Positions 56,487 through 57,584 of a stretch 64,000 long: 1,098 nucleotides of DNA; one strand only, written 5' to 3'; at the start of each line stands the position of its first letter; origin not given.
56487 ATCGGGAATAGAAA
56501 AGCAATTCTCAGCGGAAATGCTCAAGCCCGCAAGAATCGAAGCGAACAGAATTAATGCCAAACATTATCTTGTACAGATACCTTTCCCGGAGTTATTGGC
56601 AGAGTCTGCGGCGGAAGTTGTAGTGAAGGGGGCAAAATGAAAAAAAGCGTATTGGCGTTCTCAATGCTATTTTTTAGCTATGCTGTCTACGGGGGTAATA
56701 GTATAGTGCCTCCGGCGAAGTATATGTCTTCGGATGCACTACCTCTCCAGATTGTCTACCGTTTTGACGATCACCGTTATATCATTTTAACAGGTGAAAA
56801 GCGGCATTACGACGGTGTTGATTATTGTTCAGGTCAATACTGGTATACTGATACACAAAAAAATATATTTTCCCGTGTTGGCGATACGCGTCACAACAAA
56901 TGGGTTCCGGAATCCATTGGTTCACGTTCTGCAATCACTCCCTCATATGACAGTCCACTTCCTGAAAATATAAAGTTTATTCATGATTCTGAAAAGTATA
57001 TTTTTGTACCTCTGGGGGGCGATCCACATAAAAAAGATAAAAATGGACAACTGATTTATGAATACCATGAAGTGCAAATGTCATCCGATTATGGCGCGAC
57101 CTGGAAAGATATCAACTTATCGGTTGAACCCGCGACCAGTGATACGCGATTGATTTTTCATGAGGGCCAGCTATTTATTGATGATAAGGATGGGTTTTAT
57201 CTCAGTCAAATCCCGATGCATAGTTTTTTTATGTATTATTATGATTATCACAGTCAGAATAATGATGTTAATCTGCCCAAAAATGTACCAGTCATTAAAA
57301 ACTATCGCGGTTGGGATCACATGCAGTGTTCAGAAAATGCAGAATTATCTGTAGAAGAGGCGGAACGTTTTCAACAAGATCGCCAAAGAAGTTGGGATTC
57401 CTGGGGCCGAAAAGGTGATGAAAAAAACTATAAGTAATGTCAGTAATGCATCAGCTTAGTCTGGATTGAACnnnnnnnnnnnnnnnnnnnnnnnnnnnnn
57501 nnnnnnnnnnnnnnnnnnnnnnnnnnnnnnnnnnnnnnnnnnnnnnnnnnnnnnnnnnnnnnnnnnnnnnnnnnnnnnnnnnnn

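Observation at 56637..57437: Secreted 266-aa protein with an Asp-box (SxDxGxTW) motif, translationally coupled to the Sel1 gene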

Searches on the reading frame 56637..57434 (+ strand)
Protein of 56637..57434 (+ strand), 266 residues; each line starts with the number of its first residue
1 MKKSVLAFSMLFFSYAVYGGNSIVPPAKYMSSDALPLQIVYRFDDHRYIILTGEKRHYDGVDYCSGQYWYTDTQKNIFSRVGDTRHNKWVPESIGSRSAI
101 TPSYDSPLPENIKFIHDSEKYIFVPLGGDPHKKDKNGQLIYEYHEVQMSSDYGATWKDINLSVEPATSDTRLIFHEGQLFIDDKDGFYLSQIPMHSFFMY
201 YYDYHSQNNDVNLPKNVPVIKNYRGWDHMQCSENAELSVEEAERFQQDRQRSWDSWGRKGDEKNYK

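Call 7: search_protein_families(proteins=[window:56637-57434:+], library=ncbifam, max_evalue=0.01)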
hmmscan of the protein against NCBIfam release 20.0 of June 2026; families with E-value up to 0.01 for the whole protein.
window:56637-57434:+ (266 aa): 0 families

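Call 9: search_solved_structures(query=window:56637-57434:+, max_evalue=1, show_alignments=2)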
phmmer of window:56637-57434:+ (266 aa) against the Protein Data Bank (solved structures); distinct sequences matched with E-value up to 1: 0.
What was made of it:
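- Tried and rejected: Single-sequence phmmer against the PDB found nothing (call 9).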

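Call 10: profile_search(protein=window:56637-57434:+)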
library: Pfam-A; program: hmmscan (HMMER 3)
A. the first sequence (266 residues): domains with independent E <= 10: 2; with E <= 0.001: 1
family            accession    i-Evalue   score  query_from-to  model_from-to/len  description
Tli3              PF24316.1     1.2e-15    58.5      36-162         4-102/129  T6SS Tli3 immunity protein
ssDNA-exonuc_C    PF10141.14       0.18    12.0     182-228        91-137/202  Single-strand DNA-specific exonuclease, C terminal domain
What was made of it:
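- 56637..57437 (+): tli3-like gene: a 266-aa exported protein of the Tli3 T6SS immunity family (divergent 'long', non-lipidated subtype). Intact in this window. Pfam PF24316 E 1.2e-15 (call 10).
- On Tli3 T6SS immunity family (Pfam PF24316; type structure 8BOZ chain B): hmmscan E 1.2e-15, residues 36-162 on model positions 4-102 of 129 (call 10).
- Pfam Tli3 PF24316 E 1.2e-15 (call 10).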

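Call 12: find_homologous_proteins(query=window:56637-57434:+, max_evalue=0.001)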
Query window:56637-57434:+ (266 aa): 19 proteins with E <= 0.001 among 542 candidates.
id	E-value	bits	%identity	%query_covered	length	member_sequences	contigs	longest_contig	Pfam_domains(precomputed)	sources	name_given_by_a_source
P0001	6.6e-183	624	100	100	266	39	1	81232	PF24316.2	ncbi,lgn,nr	ncbi:TPA: hypothetical protein J2F36_002413 [Escherichia coli]|nr:hypothetical protein [Escherichia 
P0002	1.2e-153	528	83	100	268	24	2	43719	PF24316.2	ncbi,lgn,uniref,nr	ncbi:T6SS immunity protein Tli3 family protein [Escherichia albertii]|uniref:T6SS immunity protein T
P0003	1.4e-69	253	45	97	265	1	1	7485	PF24316.2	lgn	-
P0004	2.6e-49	186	75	43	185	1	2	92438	-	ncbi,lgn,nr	ncbi:hypothetical protein OM169_15350 [Escherichia albertii]|nr:hypothetical protein [Escherichia al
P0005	4.8e-12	64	25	83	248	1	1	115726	PF24316.2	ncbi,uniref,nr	ncbi:hypothetical protein [Serratia sp. DD3]|uniref:T6SS immunity protein Tli3 family protein n=1 Ta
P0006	8.8e-12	63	42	30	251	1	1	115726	PF24316.2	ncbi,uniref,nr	ncbi:hypothetical protein [Serratia sp. DD3]|uniref:T6SS immunity protein Tli3 family protein n=1 Ta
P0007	2.7e-11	61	27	75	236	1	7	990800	PF24316.2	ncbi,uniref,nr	ncbi:T6SS immunity protein Tli3 family protein [Enterobacter bugandensis]|uniref:T6SS immunity prote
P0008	3.0e-11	61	27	75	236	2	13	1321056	PF24316.2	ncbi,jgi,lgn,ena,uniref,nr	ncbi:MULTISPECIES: T6SS immunity protein Tli3 family protein [Enterobacter]|jgi:hypothetical protein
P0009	1.4e-10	59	27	75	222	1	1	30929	PF24316.2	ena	-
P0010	2.8e-10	58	28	75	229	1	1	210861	PF24316.2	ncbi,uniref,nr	ncbi:hypothetical protein M8S10_18630 [Enterobacter chuandaensis]|uniref:T6SS immunity protein Tli3 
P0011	3.6e-10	58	27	75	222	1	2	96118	PF24316.2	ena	-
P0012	4.0e-10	58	28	75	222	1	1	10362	PF24316.2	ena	-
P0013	4.1e-10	58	27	75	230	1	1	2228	PF24316.2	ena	-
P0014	4.2e-10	57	27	75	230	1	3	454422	PF24316.2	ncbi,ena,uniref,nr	ncbi:TPA: hypothetical protein ACIRVD_000252 [Enterobacter roggenkampii]|uniref:T6SS immunity protei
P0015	4.6e-10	57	27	75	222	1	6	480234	PF24316.2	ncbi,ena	-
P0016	6.7e-10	57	27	75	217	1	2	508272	PF24316.2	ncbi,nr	ncbi:TPA: hypothetical protein QCJ33_001592 [Enterobacter roggenkampii]|nr:hypothetical protein [Ent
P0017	8.3e-10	57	27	75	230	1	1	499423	PF24316.2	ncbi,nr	ncbi:TPA: hypothetical protein RCG81_000946 [Enterobacter roggenkampii]|nr:hypothetical protein [Ent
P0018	9.5e-10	56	27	75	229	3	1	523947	PF24316.2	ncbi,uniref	ncbi:T6SS immunity protein Tli3 family protein [Enterobacter chuandaensis]|uniref:T6SS immunity prot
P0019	7.0e-9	53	28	77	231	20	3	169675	PF24316.2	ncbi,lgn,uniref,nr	ncbi:T6SS immunity protein Tli3 family protein [Enterobacter bugandensis]|uniref:T6SS immunity prote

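Call 19: search_solved_structures(query=A1, max_evalue=10, show_alignments=2)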
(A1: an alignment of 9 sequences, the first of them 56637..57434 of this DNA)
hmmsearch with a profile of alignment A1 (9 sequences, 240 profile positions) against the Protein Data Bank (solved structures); distinct sequences matched with E-value up to 10: 38.
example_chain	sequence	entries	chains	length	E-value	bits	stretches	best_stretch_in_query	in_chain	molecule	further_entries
8boz_B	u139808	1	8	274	5.2e-05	25.8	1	28-90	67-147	Lipoprotein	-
5bvl_A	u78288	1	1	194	0.0088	18.5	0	22-41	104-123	designed TIM barrel sTIM11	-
6yqy_A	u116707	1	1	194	0.009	18.5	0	22-41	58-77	de novo designed TIM barrel sTIM11noCys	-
7a8s_A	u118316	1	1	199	0.011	18.2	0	22-41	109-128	sTIM11_h3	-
9eob_A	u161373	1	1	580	0.024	17.1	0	95-107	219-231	exo-alpha-sialidase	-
8axs_B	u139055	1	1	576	0.025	17.1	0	95-107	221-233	Exo-alpha-sialidase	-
8axi_A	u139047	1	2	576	0.025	17.1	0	95-107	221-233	Sialidase domain-containing protein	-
8axs_A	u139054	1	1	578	0.025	17.1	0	95-107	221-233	Exo-alpha-sialidase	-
8axt_A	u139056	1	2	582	0.028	16.9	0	95-107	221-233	Sialidase domain-containing protein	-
8hls_A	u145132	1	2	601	0.032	16.7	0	95-107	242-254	Sialidase domain-containing protein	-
4fj6_A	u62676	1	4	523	0.032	16.7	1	86-118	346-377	glycoside hydrolase family 33, candidate sialidase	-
4bbw_A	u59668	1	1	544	0.044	16.3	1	88-116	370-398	SIALIDASE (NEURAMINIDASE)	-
5fkr_A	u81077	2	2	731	0.11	14.9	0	94-120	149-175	ENDO-1,4-BETA-GLUCANASE/XYLOGLUCANASE, PUTATIVE, GLY74A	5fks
5fkq_A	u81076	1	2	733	0.11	14.9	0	94-120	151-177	ENDO-1,4-BETA-GLUCANASE/XYLOGLUCANASE, PUTATIVE, GLY74A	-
5fkt_A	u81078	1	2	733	0.11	14.9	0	94-120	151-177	ENDO-1,4-BETA-GLUCANASE/XYLOGLUCANASE, GLY74A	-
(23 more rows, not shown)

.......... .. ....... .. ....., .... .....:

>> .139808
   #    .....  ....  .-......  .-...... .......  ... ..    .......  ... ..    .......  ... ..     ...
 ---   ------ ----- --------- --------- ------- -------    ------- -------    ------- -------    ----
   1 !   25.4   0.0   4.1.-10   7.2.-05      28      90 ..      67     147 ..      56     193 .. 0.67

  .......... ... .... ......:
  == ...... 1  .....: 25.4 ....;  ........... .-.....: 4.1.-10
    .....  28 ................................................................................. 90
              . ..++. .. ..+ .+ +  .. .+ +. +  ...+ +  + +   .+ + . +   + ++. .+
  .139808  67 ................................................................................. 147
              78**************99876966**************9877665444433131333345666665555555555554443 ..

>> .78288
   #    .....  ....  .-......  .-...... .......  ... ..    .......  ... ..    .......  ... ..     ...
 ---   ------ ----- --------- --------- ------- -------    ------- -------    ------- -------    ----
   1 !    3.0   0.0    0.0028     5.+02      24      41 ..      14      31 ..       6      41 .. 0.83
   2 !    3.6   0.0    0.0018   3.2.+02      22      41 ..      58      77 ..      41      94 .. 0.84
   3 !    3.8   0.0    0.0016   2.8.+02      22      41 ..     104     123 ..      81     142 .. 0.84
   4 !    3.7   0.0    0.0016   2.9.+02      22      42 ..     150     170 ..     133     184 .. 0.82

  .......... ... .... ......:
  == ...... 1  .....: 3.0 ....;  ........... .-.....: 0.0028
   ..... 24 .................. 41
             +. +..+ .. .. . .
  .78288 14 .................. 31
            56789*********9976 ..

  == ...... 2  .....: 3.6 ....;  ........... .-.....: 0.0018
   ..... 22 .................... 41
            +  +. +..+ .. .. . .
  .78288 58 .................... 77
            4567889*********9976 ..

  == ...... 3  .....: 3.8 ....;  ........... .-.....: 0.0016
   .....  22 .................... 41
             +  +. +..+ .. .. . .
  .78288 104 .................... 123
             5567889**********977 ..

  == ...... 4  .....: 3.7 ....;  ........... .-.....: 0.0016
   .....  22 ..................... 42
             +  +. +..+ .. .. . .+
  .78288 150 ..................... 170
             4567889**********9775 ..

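Call 21: find_encoding_contigs(protein=P0008, flank=8000, max_places=3)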
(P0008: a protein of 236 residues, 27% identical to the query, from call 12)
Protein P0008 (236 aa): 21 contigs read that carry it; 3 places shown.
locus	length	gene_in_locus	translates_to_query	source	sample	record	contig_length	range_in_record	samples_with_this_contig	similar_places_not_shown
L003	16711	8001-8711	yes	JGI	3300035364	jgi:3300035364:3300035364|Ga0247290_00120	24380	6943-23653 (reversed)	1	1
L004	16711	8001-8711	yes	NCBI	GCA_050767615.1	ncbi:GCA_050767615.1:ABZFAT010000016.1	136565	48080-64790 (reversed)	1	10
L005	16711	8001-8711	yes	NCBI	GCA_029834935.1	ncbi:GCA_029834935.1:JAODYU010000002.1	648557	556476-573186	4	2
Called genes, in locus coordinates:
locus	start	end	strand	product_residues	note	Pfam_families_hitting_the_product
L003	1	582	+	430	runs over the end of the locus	PF01266:DAO (faint), PF07992:Pyr_redox_2, PF13454:NAD_binding_9 (faint), PF00070:Pyr_redox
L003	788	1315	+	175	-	PF05433:Rick_17kDa_Anti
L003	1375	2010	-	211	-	PF00440:TetR_N, PF16925:TetR_C_13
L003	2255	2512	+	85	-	PF07338:YdgH_BhsA-like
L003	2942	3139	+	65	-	-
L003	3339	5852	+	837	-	PF05954:Phage_GPD, PF04717:Phage_base_V (weak), PF13296:T6SS_Vgr, PF10106:DUF2345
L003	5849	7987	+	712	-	PF24322:Tle3, PF11678:Tle3_C (faint)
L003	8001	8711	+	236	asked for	PF24316:Tli3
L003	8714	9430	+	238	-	PF24316:Tli3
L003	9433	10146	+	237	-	PF24316:Tli3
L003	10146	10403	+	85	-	PF05488:PAAR_motif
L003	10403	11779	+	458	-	-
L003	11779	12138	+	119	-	-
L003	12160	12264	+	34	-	-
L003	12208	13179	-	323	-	PF01476:LysM (faint), PF03734:YkuD, PF17969:Ldt_C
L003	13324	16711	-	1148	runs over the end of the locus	PF14814:UB2H (weak), PF17757:UvrB_inter, PF21132:MFD_D3, PF02559:CarD_TRCF_RID, PF00270:DEAD, PF04851:ResIII, PF00271:Helicase_C, PF03461:TRCF, +1 more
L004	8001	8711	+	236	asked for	PF24316:Tli3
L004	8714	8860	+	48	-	PF24316:Tli3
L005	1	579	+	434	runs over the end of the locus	PF01266:DAO (faint), PF07992:Pyr_redox_2, PF13454:NAD_binding_9 (faint), PF00070:Pyr_redox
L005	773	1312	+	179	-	PF05433:Rick_17kDa_Anti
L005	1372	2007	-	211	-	PF00440:TetR_N, PF16925:TetR_C_13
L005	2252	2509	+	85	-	PF07338:YdgH_BhsA-like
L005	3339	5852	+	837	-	PF05954:Phage_GPD, PF04717:Phage_base_V (weak), PF13296:T6SS_Vgr, PF10106:DUF2345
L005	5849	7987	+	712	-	PF24322:Tle3, PF11678:Tle3_C (faint)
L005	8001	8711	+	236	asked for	PF24316:Tli3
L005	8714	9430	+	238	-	PF24316:Tli3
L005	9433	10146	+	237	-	PF24316:Tli3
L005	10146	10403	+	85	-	PF05488:PAAR_motif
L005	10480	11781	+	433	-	-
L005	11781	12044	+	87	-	-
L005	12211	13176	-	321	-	PF01476:LysM (faint), PF03734:YkuD, PF17969:Ldt_C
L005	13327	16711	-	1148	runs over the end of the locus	PF14814:UB2H (weak), PF17757:UvrB_inter, PF21132:MFD_D3, PF02559:CarD_TRCF_RID, PF00270:DEAD, PF04851:ResIII, PF00271:Helicase_C, PF03461:TRCF, +1 more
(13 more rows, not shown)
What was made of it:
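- Closest known: Sel1-repeat T6SS immunity proteins. Same: The VgrG of the related Enterobacter Tle3 loci (L003-L005) carries a DUF2345 domain, as VgrG4 does (call 21).
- The same holds in Enterobacter (call 21).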

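Call 22: find_encoding_contigs(protein=P0002, flank=8000, max_places=3)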
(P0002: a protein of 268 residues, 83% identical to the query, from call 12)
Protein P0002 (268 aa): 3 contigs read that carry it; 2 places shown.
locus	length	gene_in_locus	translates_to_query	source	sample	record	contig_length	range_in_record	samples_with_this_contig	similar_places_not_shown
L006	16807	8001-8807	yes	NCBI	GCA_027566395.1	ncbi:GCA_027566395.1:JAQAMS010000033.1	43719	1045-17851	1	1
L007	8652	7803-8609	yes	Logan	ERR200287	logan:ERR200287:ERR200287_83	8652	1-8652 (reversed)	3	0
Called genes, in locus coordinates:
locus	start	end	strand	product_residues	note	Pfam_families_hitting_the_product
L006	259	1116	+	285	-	PF04346:EutH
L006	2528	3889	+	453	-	PF06751:EutB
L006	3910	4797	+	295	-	PF05985:EutC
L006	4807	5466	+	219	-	PF00936:BMC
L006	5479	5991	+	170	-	PF00936:BMC, PF16365:EutK_C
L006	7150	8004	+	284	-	PF08238:Sel1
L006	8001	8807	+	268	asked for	PF24316:Tli3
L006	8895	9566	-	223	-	-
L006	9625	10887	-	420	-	PF09234:DUF1963 (weak)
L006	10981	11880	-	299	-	PF01218:Coprogen_oxidas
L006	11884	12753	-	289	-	PF01520:Amidase_3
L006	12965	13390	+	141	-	PF13480:Acetyltransf_6 (weak), PF13527:Acetyltransf_9 (faint), PF00583:Acetyltransf_1, PF13673:Acetyltransf_10, PF13508:Acetyltransf_7, PF08445:FR47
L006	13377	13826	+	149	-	PF11143:DUF2919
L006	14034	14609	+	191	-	PF06572:DUF1131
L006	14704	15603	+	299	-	PF04261:Dyp_perox_N, PF20628:Dyp_perox_C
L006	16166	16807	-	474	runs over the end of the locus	PF00367:PTS_EIIB, PF02378:PTS_EIIC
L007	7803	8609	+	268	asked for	PF24316:Tli3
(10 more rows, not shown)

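Call 23: find_encoding_contigs(protein=P0003, flank=8000, max_places=3)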
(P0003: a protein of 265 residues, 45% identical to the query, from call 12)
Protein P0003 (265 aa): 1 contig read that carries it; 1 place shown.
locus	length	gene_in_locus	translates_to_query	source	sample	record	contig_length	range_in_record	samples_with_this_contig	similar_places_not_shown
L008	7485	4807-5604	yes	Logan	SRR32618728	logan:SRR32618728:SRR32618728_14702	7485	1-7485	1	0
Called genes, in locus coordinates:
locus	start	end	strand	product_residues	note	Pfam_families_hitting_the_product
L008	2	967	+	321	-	?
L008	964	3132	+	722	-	PF24322:Tle3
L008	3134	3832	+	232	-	PF24316:Tli3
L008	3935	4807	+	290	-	PF08238:Sel1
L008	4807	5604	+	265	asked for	PF24316:Tli3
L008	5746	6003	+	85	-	PF05488:PAAR_motif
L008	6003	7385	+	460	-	-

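Call 26: find_related_loci(query=A1, collection=genome_contigs, flank=8000)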
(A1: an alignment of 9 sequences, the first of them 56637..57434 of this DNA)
Query A1 (266 aa) in genome_contigs; peptide patterns used: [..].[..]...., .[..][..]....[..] (x = any residue, [..] = any of these).
125 stretches matched a pattern; 70 encode a relative of the query (tblastn E <= 1e-3); 67 distinct loci.
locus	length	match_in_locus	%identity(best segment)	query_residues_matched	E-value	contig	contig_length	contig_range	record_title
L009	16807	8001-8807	24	1-253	5e-18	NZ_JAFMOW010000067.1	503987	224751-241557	Rahnella bonaserana strain H11b NODE_2_length_503987_cov_67.452689, whole genome shotgun sequence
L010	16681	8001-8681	26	6-235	8e-17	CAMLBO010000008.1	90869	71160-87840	MAG: uncultured Enterobacterales bacterium isolate SRR7287240_bin.1_metawrap_v1.3.0_MAG genome assembly, contig: ERZ1035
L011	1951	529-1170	26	35-237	2e-16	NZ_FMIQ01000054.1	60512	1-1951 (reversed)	Hafnia alvei strain GB001, whole genome shotgun sequence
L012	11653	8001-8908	25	1-243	3e-16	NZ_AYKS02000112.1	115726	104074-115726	Serratia sp. DD3 SRDD_contig000112, whole genome shotgun sequence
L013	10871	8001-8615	27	36-235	1e-15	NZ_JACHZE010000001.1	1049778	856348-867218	Atlantibacter sp. RC6 Ga0365400_01, whole genome shotgun sequence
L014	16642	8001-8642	28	27-235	1e-15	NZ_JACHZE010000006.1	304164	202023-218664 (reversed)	Atlantibacter sp. RC6 Ga0365400_06, whole genome shotgun sequence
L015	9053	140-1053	26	36-237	1e-15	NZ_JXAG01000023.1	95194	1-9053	Enterobacter sp. Bisph1 contig023, whole genome shotgun sequence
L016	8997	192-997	26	36-235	2e-15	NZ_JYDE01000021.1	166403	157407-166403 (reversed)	Rahnella inusitata strain DSM 30078 Rahnella_gaviniae_DSM_30078_contig_21, whole genome shotgun sequence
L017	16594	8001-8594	28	31-244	2e-15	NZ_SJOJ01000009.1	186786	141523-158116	Rahnella victoriana strain DSM 27397 NODE_9_covk_34.8024_covr_71.38_cutoff_23, whole genome shotgun sequence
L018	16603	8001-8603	26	36-231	4e-15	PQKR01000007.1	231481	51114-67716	Escherichia sp. ESNIH1 NODE_7, whole genome shotgun sequence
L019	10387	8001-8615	28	36-235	4e-15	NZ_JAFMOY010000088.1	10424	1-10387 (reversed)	Rahnella ecdela strain FRB 231 NODE_46_length_10424_cov_59.458483, whole genome shotgun sequence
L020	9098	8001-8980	27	1-235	6e-15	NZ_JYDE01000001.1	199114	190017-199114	Rahnella inusitata strain DSM 30078 Rahnella_gaviniae_DSM_30078_contig_1, whole genome shotgun sequence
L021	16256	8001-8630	26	27-231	8e-15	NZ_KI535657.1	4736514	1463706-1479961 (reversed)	Enterobacter sp. MGH 24 addUF-supercont-complete, whole genome shotgun sequence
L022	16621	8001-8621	28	30-241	2e-15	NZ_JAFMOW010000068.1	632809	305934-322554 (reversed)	Rahnella bonaserana strain H11b NODE_1_length_632809_cov_51.535063, whole genome shotgun sequence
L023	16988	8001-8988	26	30-235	1e-14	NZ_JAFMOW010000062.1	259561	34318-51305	Rahnella bonaserana strain H11b NODE_7_length_259561_cov_46.800315, whole genome shotgun sequence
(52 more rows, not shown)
